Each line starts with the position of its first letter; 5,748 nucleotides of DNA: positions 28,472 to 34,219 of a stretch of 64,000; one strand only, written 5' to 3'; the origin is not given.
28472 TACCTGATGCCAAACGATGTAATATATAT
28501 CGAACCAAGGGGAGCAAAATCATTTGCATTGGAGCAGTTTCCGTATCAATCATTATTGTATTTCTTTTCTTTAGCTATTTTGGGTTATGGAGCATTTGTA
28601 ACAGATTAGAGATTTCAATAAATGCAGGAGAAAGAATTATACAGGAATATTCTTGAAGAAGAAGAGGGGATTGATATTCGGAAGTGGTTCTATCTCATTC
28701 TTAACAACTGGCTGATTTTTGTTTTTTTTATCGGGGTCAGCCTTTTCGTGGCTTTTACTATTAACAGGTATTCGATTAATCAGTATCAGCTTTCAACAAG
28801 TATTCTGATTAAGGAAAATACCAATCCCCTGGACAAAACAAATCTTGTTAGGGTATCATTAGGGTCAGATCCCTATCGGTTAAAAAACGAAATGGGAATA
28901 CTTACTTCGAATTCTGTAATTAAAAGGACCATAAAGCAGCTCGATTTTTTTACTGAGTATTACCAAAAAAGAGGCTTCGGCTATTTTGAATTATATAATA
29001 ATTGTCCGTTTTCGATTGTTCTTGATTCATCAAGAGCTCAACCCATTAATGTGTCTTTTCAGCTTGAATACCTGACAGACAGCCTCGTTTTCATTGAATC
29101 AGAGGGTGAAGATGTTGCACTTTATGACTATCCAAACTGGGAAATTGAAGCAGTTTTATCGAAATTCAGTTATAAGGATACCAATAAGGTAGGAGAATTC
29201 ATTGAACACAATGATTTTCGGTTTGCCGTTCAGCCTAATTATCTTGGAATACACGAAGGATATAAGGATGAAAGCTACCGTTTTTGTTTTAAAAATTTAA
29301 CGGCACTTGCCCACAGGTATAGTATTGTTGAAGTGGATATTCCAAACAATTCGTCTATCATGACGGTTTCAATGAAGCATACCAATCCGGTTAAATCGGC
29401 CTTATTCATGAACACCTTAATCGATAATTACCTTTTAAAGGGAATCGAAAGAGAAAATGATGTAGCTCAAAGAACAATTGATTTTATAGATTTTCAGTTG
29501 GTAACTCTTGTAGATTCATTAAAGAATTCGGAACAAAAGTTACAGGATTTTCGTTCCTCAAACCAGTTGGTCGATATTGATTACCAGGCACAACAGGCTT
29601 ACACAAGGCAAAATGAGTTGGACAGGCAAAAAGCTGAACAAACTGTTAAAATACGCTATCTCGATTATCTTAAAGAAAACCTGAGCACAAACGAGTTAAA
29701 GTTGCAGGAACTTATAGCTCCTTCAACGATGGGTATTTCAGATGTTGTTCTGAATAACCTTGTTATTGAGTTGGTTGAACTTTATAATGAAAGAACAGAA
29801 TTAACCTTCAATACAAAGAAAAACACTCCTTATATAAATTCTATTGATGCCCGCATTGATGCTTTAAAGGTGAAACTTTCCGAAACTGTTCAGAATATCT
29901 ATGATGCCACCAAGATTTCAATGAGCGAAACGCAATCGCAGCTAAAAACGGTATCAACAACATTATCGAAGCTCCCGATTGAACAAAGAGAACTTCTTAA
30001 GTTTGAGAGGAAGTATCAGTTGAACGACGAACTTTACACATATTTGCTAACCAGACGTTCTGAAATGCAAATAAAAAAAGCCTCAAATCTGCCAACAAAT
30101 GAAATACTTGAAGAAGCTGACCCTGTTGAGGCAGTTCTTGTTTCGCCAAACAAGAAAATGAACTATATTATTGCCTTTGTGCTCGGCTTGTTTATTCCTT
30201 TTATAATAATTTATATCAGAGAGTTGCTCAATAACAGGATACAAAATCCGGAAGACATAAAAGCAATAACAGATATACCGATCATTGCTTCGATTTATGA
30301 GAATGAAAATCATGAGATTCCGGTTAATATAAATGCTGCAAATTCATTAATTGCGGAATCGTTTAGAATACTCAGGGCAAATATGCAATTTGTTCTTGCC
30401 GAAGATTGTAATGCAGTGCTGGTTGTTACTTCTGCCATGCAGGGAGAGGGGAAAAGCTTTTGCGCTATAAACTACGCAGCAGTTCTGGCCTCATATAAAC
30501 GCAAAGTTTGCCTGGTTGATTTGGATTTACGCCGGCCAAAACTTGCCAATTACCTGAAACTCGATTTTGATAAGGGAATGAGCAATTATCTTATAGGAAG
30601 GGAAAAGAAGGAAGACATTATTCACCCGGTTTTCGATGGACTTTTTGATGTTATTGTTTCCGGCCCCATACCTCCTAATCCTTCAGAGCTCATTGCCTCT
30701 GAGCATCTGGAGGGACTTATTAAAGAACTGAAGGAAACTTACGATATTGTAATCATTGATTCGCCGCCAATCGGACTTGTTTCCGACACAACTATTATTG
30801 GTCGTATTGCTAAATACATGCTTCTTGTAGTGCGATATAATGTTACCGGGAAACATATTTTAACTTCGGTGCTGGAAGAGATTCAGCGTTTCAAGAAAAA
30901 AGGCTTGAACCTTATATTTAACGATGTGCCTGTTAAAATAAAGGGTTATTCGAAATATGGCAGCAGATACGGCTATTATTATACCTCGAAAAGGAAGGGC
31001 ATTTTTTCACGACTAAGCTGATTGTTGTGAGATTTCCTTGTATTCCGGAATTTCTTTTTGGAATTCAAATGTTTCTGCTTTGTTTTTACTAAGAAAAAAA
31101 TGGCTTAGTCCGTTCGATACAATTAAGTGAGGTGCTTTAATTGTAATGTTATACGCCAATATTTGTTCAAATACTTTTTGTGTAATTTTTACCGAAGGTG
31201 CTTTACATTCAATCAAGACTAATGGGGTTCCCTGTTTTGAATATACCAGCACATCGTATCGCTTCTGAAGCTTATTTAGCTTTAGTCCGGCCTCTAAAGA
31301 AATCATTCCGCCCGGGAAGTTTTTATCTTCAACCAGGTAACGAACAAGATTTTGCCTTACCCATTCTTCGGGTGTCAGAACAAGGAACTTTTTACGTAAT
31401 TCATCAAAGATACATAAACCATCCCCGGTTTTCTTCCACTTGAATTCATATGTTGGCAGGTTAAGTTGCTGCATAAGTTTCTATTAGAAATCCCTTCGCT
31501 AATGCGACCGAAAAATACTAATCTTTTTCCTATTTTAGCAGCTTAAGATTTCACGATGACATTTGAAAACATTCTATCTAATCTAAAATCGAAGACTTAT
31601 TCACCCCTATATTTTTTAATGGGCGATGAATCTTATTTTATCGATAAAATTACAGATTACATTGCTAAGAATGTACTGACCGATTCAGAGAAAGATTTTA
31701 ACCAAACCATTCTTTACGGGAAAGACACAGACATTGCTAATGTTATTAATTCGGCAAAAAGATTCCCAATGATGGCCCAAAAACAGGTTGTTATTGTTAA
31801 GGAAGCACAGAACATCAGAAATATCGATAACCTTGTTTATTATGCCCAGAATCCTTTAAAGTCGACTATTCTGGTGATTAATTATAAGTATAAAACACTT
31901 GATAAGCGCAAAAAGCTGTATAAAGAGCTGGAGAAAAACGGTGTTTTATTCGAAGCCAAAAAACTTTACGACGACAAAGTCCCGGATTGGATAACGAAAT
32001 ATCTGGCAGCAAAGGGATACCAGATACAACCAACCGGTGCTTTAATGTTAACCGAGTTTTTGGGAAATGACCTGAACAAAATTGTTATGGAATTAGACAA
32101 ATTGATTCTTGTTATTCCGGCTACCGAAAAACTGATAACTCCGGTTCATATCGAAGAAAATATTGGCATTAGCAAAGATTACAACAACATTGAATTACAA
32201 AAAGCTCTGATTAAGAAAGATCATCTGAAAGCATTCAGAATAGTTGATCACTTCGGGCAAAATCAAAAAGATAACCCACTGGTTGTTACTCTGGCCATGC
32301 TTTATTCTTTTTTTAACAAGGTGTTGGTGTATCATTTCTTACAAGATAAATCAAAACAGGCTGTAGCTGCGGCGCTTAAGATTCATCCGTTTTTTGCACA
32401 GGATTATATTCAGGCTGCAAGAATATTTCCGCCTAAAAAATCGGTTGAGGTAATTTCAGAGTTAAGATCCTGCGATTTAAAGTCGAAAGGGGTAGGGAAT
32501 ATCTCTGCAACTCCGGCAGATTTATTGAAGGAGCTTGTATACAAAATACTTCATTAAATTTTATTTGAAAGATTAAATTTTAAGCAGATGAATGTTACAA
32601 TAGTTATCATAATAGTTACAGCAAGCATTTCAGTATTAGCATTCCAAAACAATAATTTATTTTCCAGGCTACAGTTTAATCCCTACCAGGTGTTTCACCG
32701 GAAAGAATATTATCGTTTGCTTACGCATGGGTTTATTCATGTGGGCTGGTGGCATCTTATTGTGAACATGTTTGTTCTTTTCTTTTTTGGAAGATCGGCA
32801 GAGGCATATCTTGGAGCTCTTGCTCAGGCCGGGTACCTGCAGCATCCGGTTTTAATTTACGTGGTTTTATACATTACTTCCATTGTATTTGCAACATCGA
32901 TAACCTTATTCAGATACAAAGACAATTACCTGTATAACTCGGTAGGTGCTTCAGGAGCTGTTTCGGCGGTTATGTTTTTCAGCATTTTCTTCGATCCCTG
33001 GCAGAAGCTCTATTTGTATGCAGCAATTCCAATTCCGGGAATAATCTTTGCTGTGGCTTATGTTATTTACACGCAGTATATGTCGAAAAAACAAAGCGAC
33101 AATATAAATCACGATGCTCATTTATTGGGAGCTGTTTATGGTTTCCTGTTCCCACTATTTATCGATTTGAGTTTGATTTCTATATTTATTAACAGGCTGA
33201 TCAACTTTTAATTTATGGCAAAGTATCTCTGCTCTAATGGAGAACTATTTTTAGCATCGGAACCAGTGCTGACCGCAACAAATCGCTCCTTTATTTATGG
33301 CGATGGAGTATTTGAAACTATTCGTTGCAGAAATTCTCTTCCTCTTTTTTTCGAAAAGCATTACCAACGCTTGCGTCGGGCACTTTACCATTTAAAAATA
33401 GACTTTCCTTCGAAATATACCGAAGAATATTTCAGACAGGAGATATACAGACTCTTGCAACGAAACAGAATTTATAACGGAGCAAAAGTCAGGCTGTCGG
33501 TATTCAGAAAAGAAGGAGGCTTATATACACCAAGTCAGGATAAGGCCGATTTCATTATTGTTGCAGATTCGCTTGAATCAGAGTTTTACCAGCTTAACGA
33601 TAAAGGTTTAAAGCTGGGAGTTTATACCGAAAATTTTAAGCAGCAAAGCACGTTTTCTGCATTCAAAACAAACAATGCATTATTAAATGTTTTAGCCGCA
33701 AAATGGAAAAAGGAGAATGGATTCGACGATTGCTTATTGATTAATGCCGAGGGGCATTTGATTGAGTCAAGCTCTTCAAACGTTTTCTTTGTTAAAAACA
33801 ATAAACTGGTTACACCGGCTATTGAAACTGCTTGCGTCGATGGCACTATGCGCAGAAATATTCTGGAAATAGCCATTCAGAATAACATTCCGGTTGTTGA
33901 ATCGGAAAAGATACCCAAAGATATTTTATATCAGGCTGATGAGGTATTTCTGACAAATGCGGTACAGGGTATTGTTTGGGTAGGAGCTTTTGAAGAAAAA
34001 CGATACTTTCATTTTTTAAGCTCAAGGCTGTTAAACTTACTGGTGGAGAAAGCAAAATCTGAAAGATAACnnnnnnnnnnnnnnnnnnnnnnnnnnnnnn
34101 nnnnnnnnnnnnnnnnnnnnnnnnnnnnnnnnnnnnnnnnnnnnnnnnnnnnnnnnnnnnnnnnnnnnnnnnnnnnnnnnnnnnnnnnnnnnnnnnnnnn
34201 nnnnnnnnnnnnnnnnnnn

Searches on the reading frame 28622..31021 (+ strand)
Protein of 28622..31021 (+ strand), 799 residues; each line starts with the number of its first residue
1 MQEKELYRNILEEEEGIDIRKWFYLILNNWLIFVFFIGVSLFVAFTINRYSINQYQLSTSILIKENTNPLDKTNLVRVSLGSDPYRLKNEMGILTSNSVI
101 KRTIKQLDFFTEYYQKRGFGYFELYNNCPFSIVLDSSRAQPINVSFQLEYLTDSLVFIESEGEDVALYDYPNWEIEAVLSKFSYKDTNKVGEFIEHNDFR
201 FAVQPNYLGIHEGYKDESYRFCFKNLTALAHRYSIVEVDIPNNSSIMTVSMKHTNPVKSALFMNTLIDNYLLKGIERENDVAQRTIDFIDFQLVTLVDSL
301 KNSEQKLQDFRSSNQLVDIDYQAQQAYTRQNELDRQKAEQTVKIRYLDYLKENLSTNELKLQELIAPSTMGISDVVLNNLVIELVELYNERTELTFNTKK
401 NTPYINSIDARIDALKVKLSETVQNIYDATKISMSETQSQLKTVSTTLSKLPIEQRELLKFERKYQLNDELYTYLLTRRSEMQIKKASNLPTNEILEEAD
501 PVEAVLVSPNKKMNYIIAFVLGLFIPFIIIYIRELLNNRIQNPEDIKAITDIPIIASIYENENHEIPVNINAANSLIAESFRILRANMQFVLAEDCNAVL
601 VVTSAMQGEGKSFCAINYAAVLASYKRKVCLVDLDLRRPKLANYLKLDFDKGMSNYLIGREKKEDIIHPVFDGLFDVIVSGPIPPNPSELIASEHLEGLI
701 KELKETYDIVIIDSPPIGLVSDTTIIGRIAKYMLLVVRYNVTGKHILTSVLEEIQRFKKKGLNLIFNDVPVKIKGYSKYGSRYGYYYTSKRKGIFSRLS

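Call 26: search_protein_families(library=pfam, proteins=[window:28622-31021:+], max_evalue=0.00001)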
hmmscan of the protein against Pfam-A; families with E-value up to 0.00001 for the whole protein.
window:28622-31021:+ (799 aa): 3 families
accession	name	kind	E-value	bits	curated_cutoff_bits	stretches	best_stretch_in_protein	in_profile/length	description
PF13614.12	AAA_31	-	1.3e-10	41.9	27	1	601-760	5-170/177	AAA domain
PF13807.11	GNVR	-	6.7e-10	39.2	27.7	1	455-534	3-81/82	G-rich domain on putative tyrosine kinase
PF10609.15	ParA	-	5.2e-06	26.5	27.1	0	597-652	3-58/246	NUBPL iron-transfer P-loop NTPase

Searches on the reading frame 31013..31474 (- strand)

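Call 27: search_protein_families(library=pfam, proteins=[window:31013-31474:-], max_evalue=0.00001)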
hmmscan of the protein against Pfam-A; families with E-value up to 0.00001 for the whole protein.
window:31013-31474:- (153 aa): 2 families
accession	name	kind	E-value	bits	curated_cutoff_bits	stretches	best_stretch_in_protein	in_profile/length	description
PF13588.12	HSDR_N_2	-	7.5e-35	119.8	25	1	35-143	1-110/110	Type I restriction enzyme R protein N terminus (HSDR_N)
PF04313.20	HSDR_N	-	4.4e-07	30.4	25.1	1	67-134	122-196/198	Type I restriction enzyme R protein N terminus (HSDR_N)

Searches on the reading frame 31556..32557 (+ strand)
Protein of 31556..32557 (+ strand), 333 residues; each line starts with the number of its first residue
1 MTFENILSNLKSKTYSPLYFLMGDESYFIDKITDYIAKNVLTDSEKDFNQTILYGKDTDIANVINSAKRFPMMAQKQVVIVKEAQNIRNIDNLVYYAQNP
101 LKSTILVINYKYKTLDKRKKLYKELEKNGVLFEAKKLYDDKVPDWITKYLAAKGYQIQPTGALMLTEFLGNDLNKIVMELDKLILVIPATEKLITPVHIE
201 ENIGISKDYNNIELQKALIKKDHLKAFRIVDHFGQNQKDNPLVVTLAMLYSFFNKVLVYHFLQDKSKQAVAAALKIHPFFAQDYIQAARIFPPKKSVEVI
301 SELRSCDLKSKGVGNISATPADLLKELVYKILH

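Call 27: search_protein_families(library=pfam, proteins=[window:31556-32557:+], max_evalue=0.00001)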
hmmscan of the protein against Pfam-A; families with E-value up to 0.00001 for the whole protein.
window:31556-32557:+ (333 aa): 2 families
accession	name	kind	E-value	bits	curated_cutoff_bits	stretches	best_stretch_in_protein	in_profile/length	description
PF06144.19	DNA_pol3_delta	-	2.5e-17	63.4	21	1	19-135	1-124/124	DNA polymerase III, delta subunit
PF21694.2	DNA_pol3_delta_C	-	1.4e-07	32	27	1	213-311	6-104/121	DNA polymerase III delta subunit, C-terminal domain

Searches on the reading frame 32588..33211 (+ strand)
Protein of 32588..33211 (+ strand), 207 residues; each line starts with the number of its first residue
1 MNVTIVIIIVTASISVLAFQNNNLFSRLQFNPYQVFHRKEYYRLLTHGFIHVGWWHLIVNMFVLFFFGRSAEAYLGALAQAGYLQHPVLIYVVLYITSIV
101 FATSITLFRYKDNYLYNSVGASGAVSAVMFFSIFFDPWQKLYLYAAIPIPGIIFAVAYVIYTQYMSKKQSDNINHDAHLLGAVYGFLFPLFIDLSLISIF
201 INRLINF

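Call 27: search_protein_families(library=pfam, proteins=[window:32588-33211:+], max_evalue=0.00001)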
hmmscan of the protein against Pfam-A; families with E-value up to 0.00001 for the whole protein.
window:32588-33211:+ (207 aa): 1 family
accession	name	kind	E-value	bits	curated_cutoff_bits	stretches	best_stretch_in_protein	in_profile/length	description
PF01694.28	Rhomboid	-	6.1e-22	78.8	22.6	1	39-190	2-138/143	Rhomboid domain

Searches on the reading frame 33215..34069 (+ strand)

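Call 27: search_protein_families(library=pfam, proteins=[window:33215-34069:+], max_evalue=0.00001)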
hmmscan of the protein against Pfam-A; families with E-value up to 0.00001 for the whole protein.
window:33215-34069:+ (284 aa): 1 family
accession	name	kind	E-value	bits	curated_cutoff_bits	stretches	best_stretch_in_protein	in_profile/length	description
PF01063.24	Aminotran_4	-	7.5e-53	180.1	28.5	1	31-256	1-220/223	Amino-transferase class IV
